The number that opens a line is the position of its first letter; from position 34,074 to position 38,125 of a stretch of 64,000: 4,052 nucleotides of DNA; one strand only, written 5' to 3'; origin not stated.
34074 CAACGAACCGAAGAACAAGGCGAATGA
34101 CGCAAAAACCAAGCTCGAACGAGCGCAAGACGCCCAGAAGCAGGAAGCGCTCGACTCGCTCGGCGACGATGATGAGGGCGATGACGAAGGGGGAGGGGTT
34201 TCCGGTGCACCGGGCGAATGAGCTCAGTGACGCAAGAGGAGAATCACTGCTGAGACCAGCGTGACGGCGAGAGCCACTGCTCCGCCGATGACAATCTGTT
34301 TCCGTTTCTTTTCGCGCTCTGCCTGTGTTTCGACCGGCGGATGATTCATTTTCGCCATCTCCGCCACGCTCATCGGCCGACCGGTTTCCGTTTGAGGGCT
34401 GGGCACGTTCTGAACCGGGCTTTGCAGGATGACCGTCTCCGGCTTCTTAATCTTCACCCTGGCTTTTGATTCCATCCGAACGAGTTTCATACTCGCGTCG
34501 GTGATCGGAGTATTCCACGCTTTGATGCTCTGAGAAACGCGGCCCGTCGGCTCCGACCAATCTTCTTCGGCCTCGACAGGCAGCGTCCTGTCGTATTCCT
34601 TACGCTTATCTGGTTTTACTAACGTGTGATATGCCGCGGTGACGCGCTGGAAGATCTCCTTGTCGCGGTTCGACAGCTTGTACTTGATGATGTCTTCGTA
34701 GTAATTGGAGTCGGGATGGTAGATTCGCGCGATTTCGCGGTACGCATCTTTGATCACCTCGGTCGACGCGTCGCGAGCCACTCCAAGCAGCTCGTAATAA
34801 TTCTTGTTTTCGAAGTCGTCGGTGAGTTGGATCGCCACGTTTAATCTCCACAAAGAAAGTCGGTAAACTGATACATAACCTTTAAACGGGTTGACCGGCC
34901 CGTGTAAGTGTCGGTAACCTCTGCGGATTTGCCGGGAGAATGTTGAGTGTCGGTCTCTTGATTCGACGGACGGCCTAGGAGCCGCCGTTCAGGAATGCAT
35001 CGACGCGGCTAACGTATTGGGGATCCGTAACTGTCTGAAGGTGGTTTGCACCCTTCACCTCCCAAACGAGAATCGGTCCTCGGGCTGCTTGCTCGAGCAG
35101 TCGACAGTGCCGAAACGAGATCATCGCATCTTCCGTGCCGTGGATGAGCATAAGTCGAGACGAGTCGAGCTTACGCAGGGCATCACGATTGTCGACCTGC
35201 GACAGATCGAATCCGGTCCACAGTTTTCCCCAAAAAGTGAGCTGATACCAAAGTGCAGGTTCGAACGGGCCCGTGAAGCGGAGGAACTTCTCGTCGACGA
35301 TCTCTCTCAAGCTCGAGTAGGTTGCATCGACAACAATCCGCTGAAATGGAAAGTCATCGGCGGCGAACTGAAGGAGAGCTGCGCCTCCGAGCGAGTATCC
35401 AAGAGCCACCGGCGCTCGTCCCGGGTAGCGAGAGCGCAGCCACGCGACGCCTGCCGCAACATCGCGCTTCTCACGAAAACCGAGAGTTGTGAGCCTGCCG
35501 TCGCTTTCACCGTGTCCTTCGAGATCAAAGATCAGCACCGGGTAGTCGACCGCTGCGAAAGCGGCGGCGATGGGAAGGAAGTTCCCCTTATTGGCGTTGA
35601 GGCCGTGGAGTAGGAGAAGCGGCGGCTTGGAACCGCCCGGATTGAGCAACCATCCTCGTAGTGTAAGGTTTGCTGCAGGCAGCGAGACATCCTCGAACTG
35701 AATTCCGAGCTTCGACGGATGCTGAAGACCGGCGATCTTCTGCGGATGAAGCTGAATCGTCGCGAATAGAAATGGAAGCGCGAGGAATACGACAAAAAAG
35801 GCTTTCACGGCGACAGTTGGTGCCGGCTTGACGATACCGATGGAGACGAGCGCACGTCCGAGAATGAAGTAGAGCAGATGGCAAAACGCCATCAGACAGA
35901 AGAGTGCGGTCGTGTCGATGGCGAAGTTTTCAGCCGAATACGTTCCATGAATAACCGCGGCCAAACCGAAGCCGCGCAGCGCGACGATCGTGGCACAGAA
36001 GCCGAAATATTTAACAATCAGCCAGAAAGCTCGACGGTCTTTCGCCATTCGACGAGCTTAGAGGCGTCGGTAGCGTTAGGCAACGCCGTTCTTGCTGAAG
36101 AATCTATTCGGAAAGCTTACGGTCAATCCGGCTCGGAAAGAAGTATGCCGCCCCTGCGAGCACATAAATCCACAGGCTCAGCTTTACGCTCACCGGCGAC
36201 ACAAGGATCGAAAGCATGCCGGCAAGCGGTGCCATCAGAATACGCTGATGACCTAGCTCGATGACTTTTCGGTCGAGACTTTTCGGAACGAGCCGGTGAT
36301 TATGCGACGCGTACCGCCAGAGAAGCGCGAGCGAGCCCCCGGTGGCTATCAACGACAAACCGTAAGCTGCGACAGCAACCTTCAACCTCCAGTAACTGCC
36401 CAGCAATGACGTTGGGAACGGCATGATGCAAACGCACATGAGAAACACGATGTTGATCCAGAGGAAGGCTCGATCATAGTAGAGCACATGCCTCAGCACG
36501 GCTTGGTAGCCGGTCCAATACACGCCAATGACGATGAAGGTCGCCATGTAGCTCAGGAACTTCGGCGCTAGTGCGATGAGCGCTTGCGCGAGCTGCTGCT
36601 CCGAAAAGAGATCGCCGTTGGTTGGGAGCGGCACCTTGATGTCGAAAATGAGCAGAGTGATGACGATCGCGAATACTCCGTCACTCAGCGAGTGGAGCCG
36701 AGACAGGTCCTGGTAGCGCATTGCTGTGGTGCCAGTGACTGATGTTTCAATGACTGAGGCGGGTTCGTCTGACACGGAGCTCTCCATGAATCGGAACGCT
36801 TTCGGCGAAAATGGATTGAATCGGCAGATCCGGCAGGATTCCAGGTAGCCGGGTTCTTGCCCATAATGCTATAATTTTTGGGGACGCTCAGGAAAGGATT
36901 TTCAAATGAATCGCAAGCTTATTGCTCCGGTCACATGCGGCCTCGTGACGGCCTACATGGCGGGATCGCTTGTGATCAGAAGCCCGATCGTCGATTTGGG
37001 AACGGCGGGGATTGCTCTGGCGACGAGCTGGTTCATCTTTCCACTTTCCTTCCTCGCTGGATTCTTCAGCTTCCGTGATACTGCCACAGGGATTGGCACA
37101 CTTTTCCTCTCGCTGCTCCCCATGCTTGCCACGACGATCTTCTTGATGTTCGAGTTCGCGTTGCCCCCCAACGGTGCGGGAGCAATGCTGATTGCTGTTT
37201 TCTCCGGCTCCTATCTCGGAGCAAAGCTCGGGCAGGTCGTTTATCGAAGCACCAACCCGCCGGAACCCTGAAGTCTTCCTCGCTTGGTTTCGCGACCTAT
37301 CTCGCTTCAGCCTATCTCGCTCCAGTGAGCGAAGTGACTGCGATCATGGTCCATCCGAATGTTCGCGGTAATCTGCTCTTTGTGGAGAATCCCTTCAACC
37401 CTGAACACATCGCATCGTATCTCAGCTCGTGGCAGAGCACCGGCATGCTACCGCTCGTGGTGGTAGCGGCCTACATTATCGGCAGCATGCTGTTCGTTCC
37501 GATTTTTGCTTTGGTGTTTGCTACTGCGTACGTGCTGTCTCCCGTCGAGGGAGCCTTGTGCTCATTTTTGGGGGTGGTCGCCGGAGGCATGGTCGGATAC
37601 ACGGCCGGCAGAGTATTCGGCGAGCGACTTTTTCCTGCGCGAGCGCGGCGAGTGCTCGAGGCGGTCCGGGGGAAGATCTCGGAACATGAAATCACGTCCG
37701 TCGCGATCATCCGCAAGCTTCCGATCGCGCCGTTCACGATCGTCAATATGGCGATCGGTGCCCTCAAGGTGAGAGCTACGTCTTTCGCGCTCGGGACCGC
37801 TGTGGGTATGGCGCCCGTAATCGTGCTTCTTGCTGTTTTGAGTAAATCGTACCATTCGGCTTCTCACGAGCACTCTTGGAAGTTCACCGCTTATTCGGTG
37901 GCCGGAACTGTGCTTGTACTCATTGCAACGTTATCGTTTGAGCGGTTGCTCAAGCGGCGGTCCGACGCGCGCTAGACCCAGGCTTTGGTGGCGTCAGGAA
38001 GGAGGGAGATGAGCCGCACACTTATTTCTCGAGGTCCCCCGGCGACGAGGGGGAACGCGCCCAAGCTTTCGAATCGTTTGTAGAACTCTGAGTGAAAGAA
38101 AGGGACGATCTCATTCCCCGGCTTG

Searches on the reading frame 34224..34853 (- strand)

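Call 25: search_protein_families(library=pfam, proteins=[window:34224-34853:-], max_evalue=0.001)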
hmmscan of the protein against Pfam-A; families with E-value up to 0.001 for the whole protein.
window:34224-34853:- (209 aa): 1 family
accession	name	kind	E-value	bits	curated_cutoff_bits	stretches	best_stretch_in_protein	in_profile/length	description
PF00226.36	DnaJ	-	9e-17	61.4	27.8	1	18-88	1-63/63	DnaJ domain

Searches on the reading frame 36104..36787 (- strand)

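Call 25: search_protein_families(library=pfam, proteins=[window:36104-36787:-], max_evalue=0.001)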
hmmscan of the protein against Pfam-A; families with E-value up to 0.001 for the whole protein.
window:36104-36787:- (227 aa): 1 family
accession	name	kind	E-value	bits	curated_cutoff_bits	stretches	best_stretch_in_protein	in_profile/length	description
PF06736.16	TMEM175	-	1.1e-24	87.2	25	1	30-123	1-88/88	Endosomal/lysosomal potassium channel TMEM175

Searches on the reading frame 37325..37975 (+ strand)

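Call 25: search_protein_families(library=pfam, proteins=[window:37325-37975:+], max_evalue=0.001)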
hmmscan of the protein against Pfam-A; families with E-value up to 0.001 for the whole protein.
window:37325-37975:+ (216 aa): 1 family
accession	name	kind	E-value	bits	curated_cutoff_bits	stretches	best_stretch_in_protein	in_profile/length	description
PF09335.16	VTT_dom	-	9.1e-18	65.3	33.9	1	58-172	1-120/123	VTT domain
